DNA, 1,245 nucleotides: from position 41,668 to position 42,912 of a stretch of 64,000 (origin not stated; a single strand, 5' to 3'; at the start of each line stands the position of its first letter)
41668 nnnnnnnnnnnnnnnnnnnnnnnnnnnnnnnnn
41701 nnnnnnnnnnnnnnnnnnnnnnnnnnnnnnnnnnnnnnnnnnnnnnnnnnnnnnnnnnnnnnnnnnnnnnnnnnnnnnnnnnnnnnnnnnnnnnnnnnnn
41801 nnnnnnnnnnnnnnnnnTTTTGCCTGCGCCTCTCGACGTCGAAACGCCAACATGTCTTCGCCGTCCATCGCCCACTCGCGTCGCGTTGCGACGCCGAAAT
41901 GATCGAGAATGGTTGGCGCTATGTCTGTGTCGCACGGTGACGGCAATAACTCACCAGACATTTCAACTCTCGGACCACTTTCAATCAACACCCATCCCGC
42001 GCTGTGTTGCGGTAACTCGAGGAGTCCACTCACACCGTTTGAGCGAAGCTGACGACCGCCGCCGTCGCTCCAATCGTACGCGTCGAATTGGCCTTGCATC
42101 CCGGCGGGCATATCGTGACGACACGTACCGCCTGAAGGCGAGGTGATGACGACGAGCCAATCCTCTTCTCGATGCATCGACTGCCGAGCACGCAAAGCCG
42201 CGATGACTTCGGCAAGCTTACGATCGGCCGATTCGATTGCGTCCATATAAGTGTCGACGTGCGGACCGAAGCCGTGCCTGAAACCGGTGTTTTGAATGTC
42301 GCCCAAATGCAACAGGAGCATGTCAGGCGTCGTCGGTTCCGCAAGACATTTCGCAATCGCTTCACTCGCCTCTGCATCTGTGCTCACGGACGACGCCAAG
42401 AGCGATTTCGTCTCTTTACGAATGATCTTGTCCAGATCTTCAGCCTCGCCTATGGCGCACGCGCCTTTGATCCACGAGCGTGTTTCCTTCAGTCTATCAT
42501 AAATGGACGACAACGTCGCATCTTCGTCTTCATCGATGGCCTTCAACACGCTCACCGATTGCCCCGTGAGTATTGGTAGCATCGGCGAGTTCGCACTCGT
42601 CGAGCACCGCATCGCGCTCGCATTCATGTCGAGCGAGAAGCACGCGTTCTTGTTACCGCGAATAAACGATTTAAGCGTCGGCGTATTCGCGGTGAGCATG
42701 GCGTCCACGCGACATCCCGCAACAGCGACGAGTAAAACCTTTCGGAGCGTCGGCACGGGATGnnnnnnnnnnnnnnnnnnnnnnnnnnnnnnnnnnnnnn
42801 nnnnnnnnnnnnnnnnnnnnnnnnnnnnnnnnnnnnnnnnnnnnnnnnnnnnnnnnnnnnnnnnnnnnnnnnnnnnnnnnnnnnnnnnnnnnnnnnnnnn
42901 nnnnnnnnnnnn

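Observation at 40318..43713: Unusual SPX - RING - NPP phosphodiesterase - GDPD super-fusion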

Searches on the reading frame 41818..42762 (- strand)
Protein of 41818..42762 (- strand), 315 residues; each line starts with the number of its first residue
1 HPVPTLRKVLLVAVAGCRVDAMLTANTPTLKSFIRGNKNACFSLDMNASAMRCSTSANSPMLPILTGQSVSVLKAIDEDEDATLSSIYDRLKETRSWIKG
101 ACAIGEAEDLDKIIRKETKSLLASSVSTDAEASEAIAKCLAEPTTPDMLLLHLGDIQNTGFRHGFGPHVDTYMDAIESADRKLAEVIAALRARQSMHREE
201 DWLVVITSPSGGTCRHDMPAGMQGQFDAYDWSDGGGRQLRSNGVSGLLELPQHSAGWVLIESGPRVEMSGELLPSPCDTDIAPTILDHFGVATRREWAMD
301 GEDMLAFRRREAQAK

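Call 13: search_solved_structures(query=A2, max_evalue=10, show_alignments=3)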
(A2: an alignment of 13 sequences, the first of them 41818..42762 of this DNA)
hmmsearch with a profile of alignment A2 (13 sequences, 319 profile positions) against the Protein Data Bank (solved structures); distinct sequences matched with E-value up to 10: 8.
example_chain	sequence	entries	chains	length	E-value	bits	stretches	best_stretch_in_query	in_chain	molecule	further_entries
7mw8_D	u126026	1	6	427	0.0073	18.6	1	148-199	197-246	Phosphodiesterase-nucleotide pyrophosphatase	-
2gsn_A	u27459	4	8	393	0.0077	18.5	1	148-199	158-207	phosphodiesterase-nucleotide pyrophosphatase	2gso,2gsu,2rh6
7n1s_A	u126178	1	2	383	0.015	17.5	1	148-199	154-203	Phosphodiesterase-nucleotide pyrophosphatase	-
7csr_A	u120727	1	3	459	0.14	14.4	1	74-180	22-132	Rho guanine nucleotide exchange factor 16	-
7cso_A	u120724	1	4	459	0.14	14.4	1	74-180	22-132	Rho guanine nucleotide exchange factor 16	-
7csp_A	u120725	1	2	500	0.15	14.3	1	74-180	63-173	Rho guanine nucleotide exchange factor 16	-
1nvm_A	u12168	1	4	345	0.18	14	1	135-181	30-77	4-hydroxy-2-oxovalerate aldolase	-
2w8d_A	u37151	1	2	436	0.58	12.3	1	281-315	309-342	PROCESSED GLYCEROL PHOSPHATE LIPOTEICHOIC ACID SYNTHASE 2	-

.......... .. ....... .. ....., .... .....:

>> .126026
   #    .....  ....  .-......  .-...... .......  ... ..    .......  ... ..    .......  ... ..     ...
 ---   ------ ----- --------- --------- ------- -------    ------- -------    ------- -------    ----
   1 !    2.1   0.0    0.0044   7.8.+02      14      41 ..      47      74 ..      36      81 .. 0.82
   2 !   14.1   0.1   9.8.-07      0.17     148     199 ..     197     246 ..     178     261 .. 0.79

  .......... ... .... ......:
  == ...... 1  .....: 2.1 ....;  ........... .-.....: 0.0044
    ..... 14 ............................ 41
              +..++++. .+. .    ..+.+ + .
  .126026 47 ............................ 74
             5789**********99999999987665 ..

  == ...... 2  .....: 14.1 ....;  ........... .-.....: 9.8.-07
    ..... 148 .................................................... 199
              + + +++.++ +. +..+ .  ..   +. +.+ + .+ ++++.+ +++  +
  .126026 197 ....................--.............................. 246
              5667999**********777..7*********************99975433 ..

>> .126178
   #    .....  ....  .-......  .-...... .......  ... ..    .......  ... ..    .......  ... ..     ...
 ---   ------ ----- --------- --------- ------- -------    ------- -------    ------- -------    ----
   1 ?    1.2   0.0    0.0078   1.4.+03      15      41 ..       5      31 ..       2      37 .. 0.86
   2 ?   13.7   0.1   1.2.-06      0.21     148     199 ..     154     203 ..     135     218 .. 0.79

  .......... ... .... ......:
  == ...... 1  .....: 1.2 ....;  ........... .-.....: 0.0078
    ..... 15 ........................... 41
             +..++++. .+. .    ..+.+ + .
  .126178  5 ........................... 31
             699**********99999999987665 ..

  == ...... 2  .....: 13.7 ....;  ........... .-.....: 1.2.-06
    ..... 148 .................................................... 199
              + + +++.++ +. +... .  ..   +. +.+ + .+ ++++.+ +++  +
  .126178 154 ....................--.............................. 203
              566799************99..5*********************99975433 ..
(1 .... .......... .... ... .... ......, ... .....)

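Call 22: predict_structure(alignment_id=A2)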
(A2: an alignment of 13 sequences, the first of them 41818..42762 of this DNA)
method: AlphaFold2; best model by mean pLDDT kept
length: 315 residues; sequences in the alignment: 13
mean_pLDDT: 66.6   pTM: 0.72
mean pLDDT of the five models: 66.6, 62.6, 60.6, 58.3, 51.3
residues with pLDDT >= 90: 59; 70-90: 104; 50-70: 51; < 50: 101
segments of 3 or more residues with pLDDT < 50: 37-54, 211-255, 265-279, 294-315
pLDDT, mean of each block of 10 residues (from residue 1): 75 78 78 57 44 52 67 56 71 84 89 86 91 97 93 86 75 91 93 88 78 40 41 42 33 49 45 42 76 44 39 37
secondary structure, 60 per line:
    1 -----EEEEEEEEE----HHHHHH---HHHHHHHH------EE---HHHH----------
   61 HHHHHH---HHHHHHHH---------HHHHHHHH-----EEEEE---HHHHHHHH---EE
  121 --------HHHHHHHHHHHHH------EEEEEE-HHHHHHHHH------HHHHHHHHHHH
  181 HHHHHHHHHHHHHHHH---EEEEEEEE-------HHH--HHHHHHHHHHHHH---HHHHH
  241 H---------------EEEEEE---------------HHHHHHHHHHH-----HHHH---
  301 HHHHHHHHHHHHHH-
elements in order: E6-14 H19-24 H28-35 H47-50 H61-66 H70-77 H87-94 E100-104 H108-115 H129-141 E148-153 H155-163 H170-196 E200-207 H220-232 H236-241 E257-262 H278-288 H294-297 H301-314

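Call 33: search_protein_representatives(alignment_id=A2)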
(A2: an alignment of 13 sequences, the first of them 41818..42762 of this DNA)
Query: 13 sequences, 319 profile positions. Proteins with E-value up to 0.001 (for the whole library): 1905; up to 1e-10: 922; up to 1e-30: 56. The best 150 are listed.
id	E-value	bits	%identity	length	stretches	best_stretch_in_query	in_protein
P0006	1.4e-155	533.5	-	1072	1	6-318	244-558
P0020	6.6e-149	511.6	-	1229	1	4-318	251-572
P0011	1.5e-148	510.5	-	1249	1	5-318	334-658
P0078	8.4e-135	465.3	-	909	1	4-318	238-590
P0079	1.6e-113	395.4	-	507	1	9-268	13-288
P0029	5.1e-101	354.3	-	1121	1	3-306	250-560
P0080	1.4e-81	290.4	-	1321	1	4-307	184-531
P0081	6.8e-72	258.6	-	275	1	28-211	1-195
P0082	2.8e-61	223.7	-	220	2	65-216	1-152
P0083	7.2e-51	189.5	-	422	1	140-308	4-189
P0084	9.0e-47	176.0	-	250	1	155-308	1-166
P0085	1.1e-45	172.4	-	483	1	13-299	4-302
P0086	4.3e-45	170.5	-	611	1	11-293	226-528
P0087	1.5e-44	168.7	-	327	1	13-295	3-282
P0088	1.4e-43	165.6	-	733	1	164-306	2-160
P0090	5.7e-43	163.6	-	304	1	9-295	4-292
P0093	1.2e-39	152.6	-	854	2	11-217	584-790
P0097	3.2e-38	147.9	-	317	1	13-295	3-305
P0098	6.1e-38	147.0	-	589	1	11-306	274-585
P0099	1.5e-37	145.8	-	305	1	10-296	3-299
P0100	6.9e-37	143.6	-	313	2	5-216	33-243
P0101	2.0e-36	142.1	-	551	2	8-217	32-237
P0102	3.6e-36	141.2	-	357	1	9-295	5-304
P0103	3.9e-36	141.1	-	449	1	10-287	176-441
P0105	2.0e-35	138.7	-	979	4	11-215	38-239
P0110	8.1e-35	136.8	-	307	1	6-296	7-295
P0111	2.2e-34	135.3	-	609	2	11-218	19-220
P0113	6.4e-34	133.8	-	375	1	8-303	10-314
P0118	1.7e-33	132.4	-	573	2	5-211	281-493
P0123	3.4e-32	128.1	-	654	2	9-218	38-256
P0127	3.2e-31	125.0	-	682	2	8-213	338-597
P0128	5.0e-31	124.3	-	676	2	7-217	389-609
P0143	2.3e-29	118.8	-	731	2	6-217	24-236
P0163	3.5e-28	115.0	-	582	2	11-217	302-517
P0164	3.8e-28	114.8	-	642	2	13-217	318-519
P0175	1.7e-27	112.7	-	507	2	6-217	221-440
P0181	5.0e-27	111.2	-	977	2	8-212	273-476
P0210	6.3e-26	107.5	-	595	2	13-218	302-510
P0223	1.7e-25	106.1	-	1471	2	11-220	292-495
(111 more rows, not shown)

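Call 34: search_protein_families(library=pfam, proteins=[P0085, P0087, P0090, P0097, P0099, P0102, P0110, P0113, P0086, P0098], max_evalue=0.01)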
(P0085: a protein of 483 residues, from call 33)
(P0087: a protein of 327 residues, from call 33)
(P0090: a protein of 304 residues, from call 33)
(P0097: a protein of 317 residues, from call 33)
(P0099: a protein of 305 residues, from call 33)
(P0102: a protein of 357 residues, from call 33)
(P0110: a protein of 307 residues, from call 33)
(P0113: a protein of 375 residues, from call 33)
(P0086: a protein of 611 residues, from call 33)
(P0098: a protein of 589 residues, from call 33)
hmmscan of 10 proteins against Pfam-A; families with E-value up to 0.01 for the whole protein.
P0085 (483 aa): 3 families
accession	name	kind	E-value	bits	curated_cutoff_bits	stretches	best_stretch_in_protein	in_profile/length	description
PF01663.27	Phosphodiest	-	7.4e-18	65.7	23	1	7-224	2-225/342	Type I phosphodiesterase / nucleotide pyrophosphatase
PF00884.28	Sulfatase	-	1.8e-05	24.6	25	1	131-224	175-247/301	Sulfatase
PF01676.23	Metalloenzyme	-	0.0019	18.2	24.3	1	131-220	124-202/252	Metalloenzyme superfamily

P0087 (327 aa): 3 families
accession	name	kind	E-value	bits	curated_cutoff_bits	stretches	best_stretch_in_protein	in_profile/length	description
PF01663.27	Phosphodiest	-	2.2e-19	70.7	23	2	142-209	159-225/342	Type I phosphodiesterase / nucleotide pyrophosphatase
PF01676.23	Metalloenzyme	-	6.1e-05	23.1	24.3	1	143-211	147-207/252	Metalloenzyme superfamily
PF00884.28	Sulfatase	-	7.6e-05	22.6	25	1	165-281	202-300/301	Sulfatase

P0090 (304 aa): 1 family
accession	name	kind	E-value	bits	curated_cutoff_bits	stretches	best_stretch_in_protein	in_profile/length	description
PF01663.27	Phosphodiest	-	1.2e-17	65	23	1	11-219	2-224/342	Type I phosphodiesterase / nucleotide pyrophosphatase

P0097 (317 aa): 2 families
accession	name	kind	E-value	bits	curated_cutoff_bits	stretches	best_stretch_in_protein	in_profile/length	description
PF01663.27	Phosphodiest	-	1.3e-11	45.2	23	2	156-226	160-225/342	Type I phosphodiesterase / nucleotide pyrophosphatase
PF00884.28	Sulfatase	-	0.00015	21.7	25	0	177-304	201-300/301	Sulfatase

P0099 (305 aa): 3 families
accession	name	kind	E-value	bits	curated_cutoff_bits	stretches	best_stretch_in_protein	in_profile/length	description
PF01663.27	Phosphodiest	-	2.4e-15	57.4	23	1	8-233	1-237/342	Type I phosphodiesterase / nucleotide pyrophosphatase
PF00884.28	Sulfatase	-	0.00011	22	25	1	163-235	200-248/301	Sulfatase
PF01676.23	Metalloenzyme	-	0.0016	18.5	24.3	1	137-217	131-202/252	Metalloenzyme superfamily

P0102 (357 aa): 3 families
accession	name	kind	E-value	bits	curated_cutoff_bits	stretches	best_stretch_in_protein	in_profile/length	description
PF01663.27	Phosphodiest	-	1.1e-22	81.5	23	1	11-231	1-223/342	Type I phosphodiesterase / nucleotide pyrophosphatase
PF00884.28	Sulfatase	-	1.3e-05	25.1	25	1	53-303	49-300/301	Sulfatase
PF01676.23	Metalloenzyme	-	0.0026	17.7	24.3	1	135-229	117-202/252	Metalloenzyme superfamily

P0110 (307 aa): 3 families
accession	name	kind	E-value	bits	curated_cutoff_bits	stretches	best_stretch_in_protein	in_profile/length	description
PF01663.27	Phosphodiest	-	2.9e-19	70.3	23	2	146-228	144-227/342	Type I phosphodiesterase / nucleotide pyrophosphatase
PF00884.28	Sulfatase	-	6.7e-10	39.2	25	1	113-294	171-301/301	Sulfatase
PF01676.23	Metalloenzyme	-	2.5e-06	27.6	24.3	1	141-294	130-250/252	Metalloenzyme superfamily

P0113 (375 aa): 1 family
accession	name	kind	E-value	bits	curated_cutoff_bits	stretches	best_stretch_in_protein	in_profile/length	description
PF01663.27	Phosphodiest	-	4.5e-18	66.4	23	1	17-233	1-224/342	Type I phosphodiesterase / nucleotide pyrophosphatase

P0086 (611 aa): 6 families
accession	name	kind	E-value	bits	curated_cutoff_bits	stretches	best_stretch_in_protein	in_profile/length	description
PF01663.27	Phosphodiest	-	2.7e-19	70.4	23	1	230-455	1-223/342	Type I phosphodiesterase / nucleotide pyrophosphatase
PF01676.23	Metalloenzyme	-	2.1e-05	24.6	24.3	1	389-453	148-202/252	Metalloenzyme superfamily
PF00884.28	Sulfatase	-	0.00043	20.1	25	0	386-528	200-299/301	Sulfatase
PF00097.31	zf-C3HC4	-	0.0022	18.3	21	1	144-181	1-40/40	Zinc finger, C3HC4 type (RING finger)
PF03105.24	SPX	-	0.006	17.1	27.8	0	1-29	1-31/340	SPX domain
PF13639.12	zf-RING_2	-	0.0067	17.1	27.3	0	144-182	3-44/44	Ring finger domain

P0098 (589 aa): 4 families
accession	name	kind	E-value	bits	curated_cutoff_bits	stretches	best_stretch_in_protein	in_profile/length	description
PF01663.27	Phosphodiest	-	1.6e-19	71.1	23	1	278-544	1-257/342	Type I phosphodiesterase / nucleotide pyrophosphatase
PF07065.19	D123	-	1.7e-15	57.4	24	1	53-229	109-274/300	D123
PF01676.23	Metalloenzyme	-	1.6e-10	41.4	24.3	1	356-573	70-249/252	Metalloenzyme superfamily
PF00884.28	Sulfatase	-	3.1e-08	33.7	25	1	295-574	25-301/301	Sulfatase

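Call 35: search_protein_families(library=pfam, proteins=[P0078, P0080, P0093, P0105, P0100, P0101, P0111, P0123, P0143, P0223], max_evalue=0.01)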
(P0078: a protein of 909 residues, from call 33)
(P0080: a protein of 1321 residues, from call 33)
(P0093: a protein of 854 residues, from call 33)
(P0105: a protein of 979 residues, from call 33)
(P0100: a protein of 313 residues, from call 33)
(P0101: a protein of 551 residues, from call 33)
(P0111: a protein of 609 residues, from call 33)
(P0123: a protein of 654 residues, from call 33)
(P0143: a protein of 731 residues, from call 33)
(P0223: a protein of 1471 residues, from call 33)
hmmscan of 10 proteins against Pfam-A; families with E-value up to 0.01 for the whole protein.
P0078 (909 aa): 10 families
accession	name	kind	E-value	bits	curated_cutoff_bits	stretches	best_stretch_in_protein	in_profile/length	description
PF03009.23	GDPD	-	1.5e-15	58.4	23.6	1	697-808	1-70/244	Glycerophosphoryl diester phosphodiesterase family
PF15227.12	zf-C3HC4_4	-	2.4e-08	34.4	30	1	110-141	1-32/42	zinc finger of C3HC4-type, RING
PF00097.31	zf-C3HC4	-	3.9e-08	33.5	21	1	110-139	1-31/40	Zinc finger, C3HC4 type (RING finger)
PF13445.12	zf-RING_UBOX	-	4e-07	30.4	25.2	1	110-138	1-29/39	RING-type zinc-finger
PF13923.12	zf-C3HC4_2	-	2e-06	27.9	27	1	110-136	2-29/40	Zinc finger, C3HC4 type (RING finger)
PF13920.12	zf-C3HC4_3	-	1.3e-05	25.3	27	1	108-138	3-34/49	Zinc finger, C3HC4 type (RING finger)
PF24921.1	RING_XB3-XBAT31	-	5.5e-05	23.6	50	1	109-140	1-32/57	E3 ubiquitin-protein ligase XB3/XBAT31 RING finger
PF13639.12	zf-RING_2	-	0.0018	18.9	27.3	1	110-136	3-32/44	Ring finger domain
PF01663.27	Phosphodiest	-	0.0027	17.8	23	1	387-459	131-205/342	Type I phosphodiesterase / nucleotide pyrophosphatase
PF14835.12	zf-RING_6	-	0.0059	16.9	35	0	110-136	10-37/65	zf-RING of BARD1-type protein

P0080 (1321 aa): 3 families
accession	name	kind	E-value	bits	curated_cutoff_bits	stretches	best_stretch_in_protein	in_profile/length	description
PF03009.23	GDPD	-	4.8e-29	102.6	23.6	1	651-975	1-242/244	Glycerophosphoryl diester phosphodiesterase family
PF24921.1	RING_XB3-XBAT31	-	0.0025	18.3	50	1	2-52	9-53/57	E3 ubiquitin-protein ligase XB3/XBAT31 RING finger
PF01663.27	Phosphodiest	-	0.0089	16.1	23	0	352-418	160-221/342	Type I phosphodiesterase / nucleotide pyrophosphatase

P0093 (854 aa): 5 families
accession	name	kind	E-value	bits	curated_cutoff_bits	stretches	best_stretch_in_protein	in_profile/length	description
PF01663.27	Phosphodiest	-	1.2e-24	88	23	1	588-792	1-224/342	Type I phosphodiesterase / nucleotide pyrophosphatase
PF01433.26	Peptidase_M1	-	1.8e-22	80.4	27.7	1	333-446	72-187/218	Peptidase family M1 domain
PF17900.6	Peptidase_M1_N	-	1.1e-11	45.7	25.8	1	57-233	4-185/186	Peptidase M1 N-terminal domain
PF01676.23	Metalloenzyme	-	1e-09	38.8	24.3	1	699-838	126-251/252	Metalloenzyme superfamily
PF00884.28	Sulfatase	-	4.3e-06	26.7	25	1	692-837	131-301/301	Sulfatase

P0105 (979 aa): 5 families
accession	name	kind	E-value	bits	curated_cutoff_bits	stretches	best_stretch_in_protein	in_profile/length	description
PF01663.27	Phosphodiest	-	9.3e-38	131.1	23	4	160-245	157-226/342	Type I phosphodiesterase / nucleotide pyrophosphatase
PF01676.23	Metalloenzyme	-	8.4e-16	58.7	24.3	2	629-765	123-248/252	Metalloenzyme superfamily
PF00884.28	Sulfatase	-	1.4e-15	57.9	25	2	675-767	203-301/301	Sulfatase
PF00629.30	MAM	-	0.00014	22.2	26.4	0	861-976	39-152/158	MAM domain, meprin/A5/mu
PF16356.10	DUF4983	-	0.00089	20.2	26.4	0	754-778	61-85/88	Domain of unknown function (DUF4983)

P0100 (313 aa): 3 families
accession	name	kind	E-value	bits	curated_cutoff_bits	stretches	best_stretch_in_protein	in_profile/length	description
PF01663.27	Phosphodiest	-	2.9e-21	76.9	23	2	43-114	1-73/342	Type I phosphodiesterase / nucleotide pyrophosphatase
PF00884.28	Sulfatase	-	2.1e-10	40.8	25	1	59-255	24-263/301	Sulfatase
PF01676.23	Metalloenzyme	-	4.3e-09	36.7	24.3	1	164-246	133-205/252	Metalloenzyme superfamily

P0101 (551 aa): 4 families
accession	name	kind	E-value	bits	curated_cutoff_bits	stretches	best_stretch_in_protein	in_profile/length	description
PF01663.27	Phosphodiest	-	5.3e-20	72.7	23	2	162-239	157-224/342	Type I phosphodiesterase / nucleotide pyrophosphatase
PF01676.23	Metalloenzyme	-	1.1e-11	45.1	24.3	1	137-285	110-250/252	Metalloenzyme superfamily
PF00884.28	Sulfatase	-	1e-08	35.3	25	1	57-285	26-301/301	Sulfatase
PF16356.10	DUF4983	-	0.0057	17.7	26.4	0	270-297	59-86/88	Domain of unknown function (DUF4983)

P0111 (609 aa): 7 families
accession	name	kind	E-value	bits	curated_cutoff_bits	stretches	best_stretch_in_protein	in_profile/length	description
PF01663.27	Phosphodiest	-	3.6e-22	79.8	23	2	23-93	1-72/342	Type I phosphodiesterase / nucleotide pyrophosphatase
PF13385.13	Laminin_G_3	-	7.6e-19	68.8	27.6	1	263-422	2-150/151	Concanavalin A-like lectin/glucanases superfamily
PF01676.23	Metalloenzyme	-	1.8e-09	37.9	24.3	1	140-255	133-238/252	Metalloenzyme superfamily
PF18962.6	Por_Secre_tail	-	1e-05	26.1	27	1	541-598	1-63/75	Secretion system C-terminal sorting domain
PF00884.28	Sulfatase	-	2e-05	24.5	25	1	89-245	88-279/301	Sulfatase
PF07953.20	Toxin_R_bind_N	-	0.0028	17.8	23.8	1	281-386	53-162/191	Clostridium neurotoxin, N-terminal receptor binding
PF02210.31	Laminin_G_2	-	0.0044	17.9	22.9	1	312-370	17-74/126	Laminin G domain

P0123 (654 aa): 11 families
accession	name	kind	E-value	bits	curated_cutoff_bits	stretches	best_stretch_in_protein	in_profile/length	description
PF01663.27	Phosphodiest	-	1.4e-25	91.1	23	1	44-254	1-221/342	Type I phosphodiesterase / nucleotide pyrophosphatase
PF01676.23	Metalloenzyme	-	3.2e-09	37.1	24.3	1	173-263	131-211/252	Metalloenzyme superfamily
PF22244.2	GCE_fung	-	6.3e-09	36.4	27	1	486-622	80-231/231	Glucuronyl esterase, fungi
PF00326.27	Peptidase_S9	-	2.9e-06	27.4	22.6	1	448-562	7-118/213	Prolyl oligopeptidase family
PF00884.28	Sulfatase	-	7.5e-06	25.9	25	1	178-267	200-263/301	Sulfatase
PF12697.13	Abhydrolase_6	-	7.8e-06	27.1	26.3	1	445-621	13-173/217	Alpha/beta hydrolase family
PF12740.14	PETase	-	2.1e-05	24.5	28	1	446-538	72-155/263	PET hydrolase-like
PF01738.24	DLH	-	6.1e-05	23.2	21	1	438-537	24-126/217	Dienelactone hydrolase family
PF05448.18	AXE1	-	9.3e-05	21.8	21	1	491-541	159-209/321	Acetyl xylan esterase (AXE1)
PF06500.17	FrsA-like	-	0.0035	16.6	22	1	383-537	161-295/414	Esterase FrsA-like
PF00561.26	Abhydrolase_1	-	0.0095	16.1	25.8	0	448-560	20-127/245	alpha/beta hydrolase fold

P0143 (731 aa): 4 families
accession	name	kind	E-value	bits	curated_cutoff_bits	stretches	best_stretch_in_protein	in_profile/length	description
PF01663.27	Phosphodiest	-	4.3e-27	96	23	1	33-235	1-221/342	Type I phosphodiesterase / nucleotide pyrophosphatase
PF00884.28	Sulfatase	-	1.3e-06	28.4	25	1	50-284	25-301/301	Sulfatase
PF01676.23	Metalloenzyme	-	1.7e-05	24.9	24.3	1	159-236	136-203/252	Metalloenzyme superfamily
PF16356.10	DUF4983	-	0.00096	20.1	26.4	1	268-296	58-86/88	Domain of unknown function (DUF4983)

P0223 (1471 aa): 8 families
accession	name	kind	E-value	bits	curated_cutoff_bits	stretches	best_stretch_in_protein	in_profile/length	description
PF13385.13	Laminin_G_3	-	1.8e-27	96.8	27.6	2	539-695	4-150/151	Concanavalin A-like lectin/glucanases superfamily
PF01663.27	Phosphodiest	-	2.8e-23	83.5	23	2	296-374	1-79/342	Type I phosphodiesterase / nucleotide pyrophosphatase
PF03629.24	SASA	-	3.2e-22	79.7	24.8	1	96-284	63-225/226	Carbohydrate esterase, sialic acid-specific acetylesterase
PF01676.23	Metalloenzyme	-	4.9e-10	39.8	24.3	1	309-490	22-201/252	Metalloenzyme superfamily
PF19527.4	DUF6055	-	2.3e-08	33.9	27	1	1087-1378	134-407/417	Family of unknown function (DUF6055)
PF16356.10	DUF4983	-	5.3e-07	30.6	26.4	1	706-787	4-86/88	Domain of unknown function (DUF4983)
PF07953.20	Toxin_R_bind_N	-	2.4e-05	24.6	23.8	1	529-687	26-188/191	Clostridium neurotoxin, N-terminal receptor binding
PF02210.31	Laminin_G_2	-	0.00054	20.9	22.9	1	603-685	35-123/126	Laminin G domain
